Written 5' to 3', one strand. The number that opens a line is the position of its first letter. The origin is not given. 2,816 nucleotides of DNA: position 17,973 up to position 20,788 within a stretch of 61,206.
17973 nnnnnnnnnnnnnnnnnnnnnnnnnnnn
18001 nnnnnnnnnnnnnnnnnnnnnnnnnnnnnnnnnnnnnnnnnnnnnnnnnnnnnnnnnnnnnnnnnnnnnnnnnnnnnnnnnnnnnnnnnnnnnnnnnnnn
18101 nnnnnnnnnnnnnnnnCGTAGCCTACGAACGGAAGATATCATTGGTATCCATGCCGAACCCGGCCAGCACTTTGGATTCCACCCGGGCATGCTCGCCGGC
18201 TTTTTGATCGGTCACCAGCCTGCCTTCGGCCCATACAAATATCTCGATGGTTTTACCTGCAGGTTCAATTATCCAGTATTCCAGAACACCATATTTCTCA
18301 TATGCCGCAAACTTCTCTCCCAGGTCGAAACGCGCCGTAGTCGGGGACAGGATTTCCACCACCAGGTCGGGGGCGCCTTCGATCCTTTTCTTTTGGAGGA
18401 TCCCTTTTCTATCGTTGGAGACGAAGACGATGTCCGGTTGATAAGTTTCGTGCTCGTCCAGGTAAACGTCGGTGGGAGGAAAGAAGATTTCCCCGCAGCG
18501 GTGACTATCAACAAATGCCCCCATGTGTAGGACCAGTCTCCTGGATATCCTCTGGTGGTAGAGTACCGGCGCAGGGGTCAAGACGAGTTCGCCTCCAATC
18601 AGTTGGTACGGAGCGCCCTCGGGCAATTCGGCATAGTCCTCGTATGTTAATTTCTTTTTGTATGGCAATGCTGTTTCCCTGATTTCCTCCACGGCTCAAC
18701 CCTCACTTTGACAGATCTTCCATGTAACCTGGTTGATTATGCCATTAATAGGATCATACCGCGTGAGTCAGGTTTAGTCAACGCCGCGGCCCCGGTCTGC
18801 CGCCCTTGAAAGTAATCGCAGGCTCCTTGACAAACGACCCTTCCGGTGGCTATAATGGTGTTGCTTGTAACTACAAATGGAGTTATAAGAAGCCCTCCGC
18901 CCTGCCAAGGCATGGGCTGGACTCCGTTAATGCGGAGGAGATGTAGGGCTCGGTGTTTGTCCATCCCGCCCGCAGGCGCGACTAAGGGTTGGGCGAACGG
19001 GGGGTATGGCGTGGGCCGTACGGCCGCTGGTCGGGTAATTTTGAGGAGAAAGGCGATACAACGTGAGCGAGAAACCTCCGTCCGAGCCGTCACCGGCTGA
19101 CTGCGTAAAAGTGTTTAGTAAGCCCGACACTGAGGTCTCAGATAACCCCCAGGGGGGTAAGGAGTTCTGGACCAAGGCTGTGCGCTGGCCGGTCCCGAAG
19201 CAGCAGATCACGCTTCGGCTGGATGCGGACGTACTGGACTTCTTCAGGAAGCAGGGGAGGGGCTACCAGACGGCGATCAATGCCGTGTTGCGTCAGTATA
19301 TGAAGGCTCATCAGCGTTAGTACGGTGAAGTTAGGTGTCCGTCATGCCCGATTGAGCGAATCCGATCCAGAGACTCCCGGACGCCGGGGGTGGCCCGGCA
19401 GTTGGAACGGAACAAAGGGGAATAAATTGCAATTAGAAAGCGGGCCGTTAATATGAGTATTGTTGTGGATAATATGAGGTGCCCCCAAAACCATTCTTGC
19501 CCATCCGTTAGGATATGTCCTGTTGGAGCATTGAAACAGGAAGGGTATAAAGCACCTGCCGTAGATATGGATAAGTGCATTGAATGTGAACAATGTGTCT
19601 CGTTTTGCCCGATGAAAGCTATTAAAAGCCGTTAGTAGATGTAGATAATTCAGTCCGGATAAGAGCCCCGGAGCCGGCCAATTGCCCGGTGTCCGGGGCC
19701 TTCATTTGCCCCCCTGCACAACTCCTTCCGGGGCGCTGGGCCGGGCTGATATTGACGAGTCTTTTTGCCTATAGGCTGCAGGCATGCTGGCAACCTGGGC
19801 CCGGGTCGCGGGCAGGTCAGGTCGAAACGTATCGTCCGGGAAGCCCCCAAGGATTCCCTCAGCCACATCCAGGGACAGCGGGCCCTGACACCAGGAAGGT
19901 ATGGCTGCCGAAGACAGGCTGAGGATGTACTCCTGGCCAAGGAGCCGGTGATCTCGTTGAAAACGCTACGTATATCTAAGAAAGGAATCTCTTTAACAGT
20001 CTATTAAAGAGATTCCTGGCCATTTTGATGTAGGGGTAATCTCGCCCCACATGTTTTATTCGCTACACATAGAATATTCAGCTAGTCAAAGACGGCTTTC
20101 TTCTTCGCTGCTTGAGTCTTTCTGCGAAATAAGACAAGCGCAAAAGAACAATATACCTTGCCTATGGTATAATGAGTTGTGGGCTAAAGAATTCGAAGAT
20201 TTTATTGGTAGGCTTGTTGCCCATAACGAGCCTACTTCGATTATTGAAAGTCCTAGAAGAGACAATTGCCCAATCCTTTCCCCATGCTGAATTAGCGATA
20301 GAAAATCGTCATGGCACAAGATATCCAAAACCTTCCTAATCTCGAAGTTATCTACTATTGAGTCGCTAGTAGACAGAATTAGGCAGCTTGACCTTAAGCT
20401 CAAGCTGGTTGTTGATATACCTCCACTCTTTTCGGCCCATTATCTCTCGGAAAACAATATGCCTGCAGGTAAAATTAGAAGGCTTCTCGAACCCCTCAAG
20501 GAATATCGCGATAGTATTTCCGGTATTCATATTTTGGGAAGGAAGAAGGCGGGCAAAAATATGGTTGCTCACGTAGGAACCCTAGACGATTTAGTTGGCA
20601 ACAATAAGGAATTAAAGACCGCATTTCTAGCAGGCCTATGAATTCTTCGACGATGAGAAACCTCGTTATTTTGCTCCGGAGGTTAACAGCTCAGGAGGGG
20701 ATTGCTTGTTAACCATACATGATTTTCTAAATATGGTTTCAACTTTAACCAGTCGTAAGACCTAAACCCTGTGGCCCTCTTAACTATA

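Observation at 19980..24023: AT-rich ~4-kb islet next to tRNA-Pro carrying a MazG-like NTP pyrophosphatase and a DUF2075 nuclease-helicase: candidate anti-phage module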

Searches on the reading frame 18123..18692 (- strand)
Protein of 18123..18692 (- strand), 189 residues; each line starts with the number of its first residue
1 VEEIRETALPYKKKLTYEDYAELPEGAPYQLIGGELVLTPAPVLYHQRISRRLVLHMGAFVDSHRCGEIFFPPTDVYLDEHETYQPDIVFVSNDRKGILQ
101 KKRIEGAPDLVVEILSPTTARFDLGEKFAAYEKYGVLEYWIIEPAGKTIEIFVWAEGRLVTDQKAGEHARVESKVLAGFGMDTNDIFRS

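Call 4: search_protein_families(library=pfam, proteins=[window:18123-18692:-], max_evalue=0.01)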
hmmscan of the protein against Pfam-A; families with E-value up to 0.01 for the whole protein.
window:18123-18692:- (189 aa): 1 family
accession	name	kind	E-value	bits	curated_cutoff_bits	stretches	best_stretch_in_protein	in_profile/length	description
PF05685.18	Uma2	-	2e-32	112.5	27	1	18-181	2-169/172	Putative restriction endonuclease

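Call 5: search_protein_families(library=padloc, proteins=[window:18123-18692:-], max_evalue=0.01)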
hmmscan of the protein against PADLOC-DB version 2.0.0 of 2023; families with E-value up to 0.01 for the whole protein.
window:18123-18692:- (189 aa): 4 families
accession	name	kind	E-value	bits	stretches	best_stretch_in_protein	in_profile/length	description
PDLC04832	PDC-S03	-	2.4e-40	136.3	1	11-188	5-187/188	-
PDLC04833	PDC-S03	-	2e-27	94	1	12-188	21-204/207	-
PDLC04834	PDC-S03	-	4.3e-23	80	1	12-187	6-182/184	-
PDLC04835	PDC-S03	-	5.7e-14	50.2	1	12-147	6-149/207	-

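Call 8: search_protein_families(library=ncbifam, proteins=[window:18123-18692:-], max_evalue=0.01)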
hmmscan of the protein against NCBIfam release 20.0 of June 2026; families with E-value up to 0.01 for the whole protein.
window:18123-18692:- (189 aa): 0 families

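Call 51: search_protein_families(library=phrogs, proteins=[window:18123-18689:-], max_evalue=1)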
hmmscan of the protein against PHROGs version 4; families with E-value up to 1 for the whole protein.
window:18123-18689:- (188 aa): 1 family
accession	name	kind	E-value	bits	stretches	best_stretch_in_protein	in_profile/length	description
phrog_16228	-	unknown function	1.5e-37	130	1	8-184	3-178/187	-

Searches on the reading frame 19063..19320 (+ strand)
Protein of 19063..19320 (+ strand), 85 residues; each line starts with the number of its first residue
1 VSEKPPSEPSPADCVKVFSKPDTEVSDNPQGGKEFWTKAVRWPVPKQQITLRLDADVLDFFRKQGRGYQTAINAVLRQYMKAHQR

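Call 4: search_protein_families(library=pfam, proteins=[window:19063-19320:+], max_evalue=0.01)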
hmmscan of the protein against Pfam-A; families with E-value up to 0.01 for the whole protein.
window:19063-19320:+ (85 aa): 1 family
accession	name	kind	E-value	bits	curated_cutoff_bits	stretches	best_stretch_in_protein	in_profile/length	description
PF14384.12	BrnA_antitoxin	-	1.3e-18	67.6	26.1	1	37-80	24-68/68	BrnA antitoxin of type II toxin-antitoxin system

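Call 5: search_protein_families(library=padloc, proteins=[window:19063-19320:+], max_evalue=0.01)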
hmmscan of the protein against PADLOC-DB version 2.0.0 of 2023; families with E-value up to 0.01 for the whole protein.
window:19063-19320:+ (85 aa): 0 families

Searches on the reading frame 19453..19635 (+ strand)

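Call 4: search_protein_families(library=pfam, proteins=[window:19453-19635:+], max_evalue=0.01)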
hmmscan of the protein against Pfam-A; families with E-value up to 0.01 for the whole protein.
window:19453-19635:+ (60 aa): 12 families
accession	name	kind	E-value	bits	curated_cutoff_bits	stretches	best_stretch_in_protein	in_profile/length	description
PF00037.32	Fer4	-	1e-08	35.1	21.1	1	36-58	2-24/24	4Fe-4S binding domain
PF13237.11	Fer4_10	-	1.1e-07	32.1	25.5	2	37-56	4-25/53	4Fe-4S dicluster domain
PF25160.1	LdpA_Fe-S-bd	-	8.4e-07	29.1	27.6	1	10-59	1-45/49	LdpA Fe-S cluster-binding domain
PF12837.12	Fer4_6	-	2.6e-06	27.6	25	1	35-57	2-24/24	4Fe-4S binding domain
PF12797.12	Fer4_2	-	2.3e-05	24.5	24.5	1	34-53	2-21/22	4Fe-4S binding domain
PF14697.11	Fer4_21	-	4.6e-05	23.9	35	1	5-58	3-58/59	4Fe-4S dicluster domain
PF12838.12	Fer4_7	-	5.5e-05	24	27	1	19-56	9-52/52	4Fe-4S dicluster domain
PF22117.2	Fer4_Nqo3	-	5.7e-05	23.6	27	0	37-52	6-21/67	NADH-quinone oxidoreductase subunit 3, ferredoxin-like domain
PF12800.12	Fer4_4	-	9.5e-05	22.9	24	1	40-54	2-16/17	4Fe-4S binding domain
PF13187.11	Fer4_9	-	0.00013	22.3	27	1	19-57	9-52/52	4Fe-4S dicluster domain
PF13484.11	Fer4_16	-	0.00036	21.7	30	1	41-59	1-19/66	4Fe-4S double cluster binding domain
PF13370.11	Fer4_13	-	0.0014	19.7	24.5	1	37-54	1-18/58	4Fe-4S single cluster domain of Ferredoxin I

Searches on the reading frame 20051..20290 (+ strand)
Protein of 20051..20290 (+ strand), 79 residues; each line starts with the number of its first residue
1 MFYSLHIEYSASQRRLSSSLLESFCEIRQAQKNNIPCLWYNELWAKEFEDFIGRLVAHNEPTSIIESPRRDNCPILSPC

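Call 4: search_protein_families(library=pfam, proteins=[window:20051-20290:+], max_evalue=0.01)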
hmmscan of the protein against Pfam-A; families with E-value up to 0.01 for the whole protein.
window:20051-20290:+ (79 aa): 0 families

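Call 51: search_protein_families(library=phrogs, proteins=[window:20051-20287:+], max_evalue=1)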
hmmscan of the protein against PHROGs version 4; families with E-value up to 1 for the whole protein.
window:20051-20287:+ (79 aa): 1 family
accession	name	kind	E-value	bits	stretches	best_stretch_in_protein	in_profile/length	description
phrog_17405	-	head and packaging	0.26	12.3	1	7-64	5-62/121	head protein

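Call 98: find_homologous_proteins(query=window:20051-20287:+, max_evalue=0.001)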
Query window:20051-20287:+: no candidate shares three 5-residue words with the query. No homologue found.

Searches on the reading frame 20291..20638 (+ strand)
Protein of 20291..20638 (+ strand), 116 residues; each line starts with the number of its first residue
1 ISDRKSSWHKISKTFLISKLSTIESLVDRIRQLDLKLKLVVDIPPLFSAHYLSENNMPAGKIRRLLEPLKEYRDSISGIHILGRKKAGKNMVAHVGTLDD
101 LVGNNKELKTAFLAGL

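Call 51: search_protein_families(library=phrogs, proteins=[window:20291-20638:+], max_evalue=1)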
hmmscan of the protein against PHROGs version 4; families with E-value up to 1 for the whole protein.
window:20291-20638:+ (116 aa): 1 family
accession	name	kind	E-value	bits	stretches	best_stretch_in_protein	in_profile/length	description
phrog_25598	-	unknown function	0.31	12.2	0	24-54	17-47/80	-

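Call 52: search_protein_families(library=pfam, proteins=[window:20291-20638:+], max_evalue=1)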
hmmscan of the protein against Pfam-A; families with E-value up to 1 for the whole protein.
window:20291-20638:+ (116 aa): 3 families
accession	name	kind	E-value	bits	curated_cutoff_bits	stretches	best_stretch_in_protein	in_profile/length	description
PF01367.25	5_3_exonuc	-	0.043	14.8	40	1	74-110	18-53/97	5'-3' exonuclease, C-terminal SAM fold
PF10391.15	DNA_pol_lambd_f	-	0.22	11.8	29.8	1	77-115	4-43/51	Fingers domain of DNA polymerase lambda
PF08110.17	Antimicrobial15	-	0.61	10.9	22.7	1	85-96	6-17/19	Ocellatin family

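Call 103: search_protein_representatives(protein=window:20291-20638:+)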
Query: 116 residues. Proteins with E-value up to 0.001 (for the whole library): 70; up to 1e-10: 6; up to 1e-30: 0. The best 70 are listed.
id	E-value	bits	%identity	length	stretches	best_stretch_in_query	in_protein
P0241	3.9e-30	120.6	100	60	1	57-116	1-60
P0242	1.7e-12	63.9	42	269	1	14-114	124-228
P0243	3.4e-12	62.9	42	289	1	12-114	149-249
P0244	1.0e-11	61.3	49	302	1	14-114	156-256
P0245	3.5e-11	59.6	35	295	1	4-114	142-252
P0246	9.3e-11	58.3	37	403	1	12-116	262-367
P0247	1.9e-10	57.3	40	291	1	14-116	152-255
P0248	2.1e-10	57.1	36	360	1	7-114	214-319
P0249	2.1e-09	53.9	37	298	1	14-115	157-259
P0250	2.3e-09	53.8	39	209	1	13-116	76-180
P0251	6.4e-09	52.4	33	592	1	9-115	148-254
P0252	2.4e-08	50.5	40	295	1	13-116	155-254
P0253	3.8e-08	49.9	40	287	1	13-109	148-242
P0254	8.6e-08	48.7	41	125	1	34-114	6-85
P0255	1.2e-07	48.3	34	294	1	13-116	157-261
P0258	2.6e-07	47.2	36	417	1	4-113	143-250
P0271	1.4e-06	44.9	35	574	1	6-111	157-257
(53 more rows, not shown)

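Call 104: search_protein_families(library=pfam, proteins=[P0242, P0243, P0244, P0245, P0246, P0247, P0248, P0251, P0258, P0271], max_evalue=0.01)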
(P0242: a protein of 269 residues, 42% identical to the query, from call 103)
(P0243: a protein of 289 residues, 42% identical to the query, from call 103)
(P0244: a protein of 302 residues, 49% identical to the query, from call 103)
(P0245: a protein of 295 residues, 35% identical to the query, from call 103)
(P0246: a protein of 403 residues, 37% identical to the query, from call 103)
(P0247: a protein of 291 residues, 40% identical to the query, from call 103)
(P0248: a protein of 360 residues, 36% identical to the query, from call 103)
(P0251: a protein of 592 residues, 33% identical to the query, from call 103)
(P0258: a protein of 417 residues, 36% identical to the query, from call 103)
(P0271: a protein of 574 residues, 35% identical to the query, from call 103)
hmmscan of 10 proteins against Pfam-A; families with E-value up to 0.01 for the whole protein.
P0242 (269 aa): 1 family
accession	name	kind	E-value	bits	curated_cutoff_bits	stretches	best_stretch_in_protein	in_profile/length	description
PF01936.24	NYN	-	8.9e-05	23.5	24.2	1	2-65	1-61/145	NYN domain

P0243 (289 aa): 0 families

P0244 (302 aa): 0 families

P0245 (295 aa): 0 families

P0246 (403 aa): 0 families

P0247 (291 aa): 1 family
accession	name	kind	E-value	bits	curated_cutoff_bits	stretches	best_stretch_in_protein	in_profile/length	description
PF13780.11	DUF4176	-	0.0048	17.4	25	1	7-45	32-68/74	Domain of unknown function (DUF4176)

P0248 (360 aa): 0 families

P0251 (592 aa): 1 family
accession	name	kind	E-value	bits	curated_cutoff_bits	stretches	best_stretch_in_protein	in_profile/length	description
PF10977.13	DUF2797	-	8.1e-12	45.9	25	1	365-531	26-196/227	Protein of unknown function (DUF2797)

P0258 (417 aa): 0 families

P0271 (574 aa): 0 families

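Call 107: find_encoding_contigs(protein=P0243, flank=6000, max_places=4)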
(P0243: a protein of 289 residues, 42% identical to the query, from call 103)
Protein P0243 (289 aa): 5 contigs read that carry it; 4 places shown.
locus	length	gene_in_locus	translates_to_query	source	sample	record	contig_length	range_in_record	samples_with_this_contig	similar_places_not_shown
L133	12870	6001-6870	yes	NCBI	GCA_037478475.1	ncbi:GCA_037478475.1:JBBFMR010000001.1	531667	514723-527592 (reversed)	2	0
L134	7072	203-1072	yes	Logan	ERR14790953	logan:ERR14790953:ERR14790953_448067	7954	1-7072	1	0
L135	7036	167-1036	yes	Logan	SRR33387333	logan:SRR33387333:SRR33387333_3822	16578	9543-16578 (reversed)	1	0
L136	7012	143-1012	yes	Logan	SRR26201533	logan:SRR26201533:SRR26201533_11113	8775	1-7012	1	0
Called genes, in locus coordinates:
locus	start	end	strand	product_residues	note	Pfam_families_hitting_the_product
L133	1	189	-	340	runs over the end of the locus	PF20208:ARPP-1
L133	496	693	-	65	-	-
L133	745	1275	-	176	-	-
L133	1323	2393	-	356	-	-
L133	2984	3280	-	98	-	-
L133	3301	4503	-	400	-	PF00239:Resolvase, PF07508:Recombinase, PF13408:Zn_ribbon_recom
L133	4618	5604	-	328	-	PF01336:tRNA_anti-codon (weak), PF01966:HD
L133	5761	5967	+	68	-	PF13443:HTH_26, PF01381:HTH_3 (weak)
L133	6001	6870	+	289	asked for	-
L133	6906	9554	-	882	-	PF00270:DEAD, PF04851:ResIII (weak), PF00271:Helicase_C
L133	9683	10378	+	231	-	PF20582:UPF0758_N (weak), PF04002:RadC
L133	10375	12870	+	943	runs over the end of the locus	PF00580:UvrD-helicase, PF13245:AAA_19, PF13604:AAA_30 (faint), PF13361:UvrD_C, PF13538:UvrD_C_2 (faint), PF01930:Cas_Cas4 (faint), PF12705:PDDEXK_1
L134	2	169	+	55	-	?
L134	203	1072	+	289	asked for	-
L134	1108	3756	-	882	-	PF00270:DEAD, PF04851:ResIII (weak), PF00271:Helicase_C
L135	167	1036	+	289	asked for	-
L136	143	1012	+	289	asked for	-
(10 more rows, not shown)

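Call 108: find_encoding_contigs(protein=P0244, flank=6000, max_places=4)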
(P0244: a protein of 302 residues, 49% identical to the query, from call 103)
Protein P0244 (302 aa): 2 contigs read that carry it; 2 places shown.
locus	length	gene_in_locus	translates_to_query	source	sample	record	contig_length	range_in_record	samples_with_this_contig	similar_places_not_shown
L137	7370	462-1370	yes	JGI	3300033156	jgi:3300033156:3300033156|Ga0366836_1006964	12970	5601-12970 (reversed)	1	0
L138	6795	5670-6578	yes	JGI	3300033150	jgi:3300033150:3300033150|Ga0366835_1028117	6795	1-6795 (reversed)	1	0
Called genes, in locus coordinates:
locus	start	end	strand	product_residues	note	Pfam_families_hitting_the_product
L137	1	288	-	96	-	?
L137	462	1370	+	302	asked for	-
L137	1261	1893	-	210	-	PF01878:EVE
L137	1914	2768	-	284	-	PF27326:MJECL32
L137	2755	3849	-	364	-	PF25924:MJECL33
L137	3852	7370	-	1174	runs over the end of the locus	PF20473:MmeI_Mtase (weak), PF07669:Eco57I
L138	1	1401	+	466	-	?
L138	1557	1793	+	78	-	PF04255:DUF433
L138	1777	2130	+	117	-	PF18480:DUF5615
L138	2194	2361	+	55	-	-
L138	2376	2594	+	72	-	-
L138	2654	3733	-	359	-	-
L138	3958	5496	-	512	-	PF00753:Lactamase_B (weak), PF12706:Lactamase_B_2 (weak), PF07521:RMMBL (weak)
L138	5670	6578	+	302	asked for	-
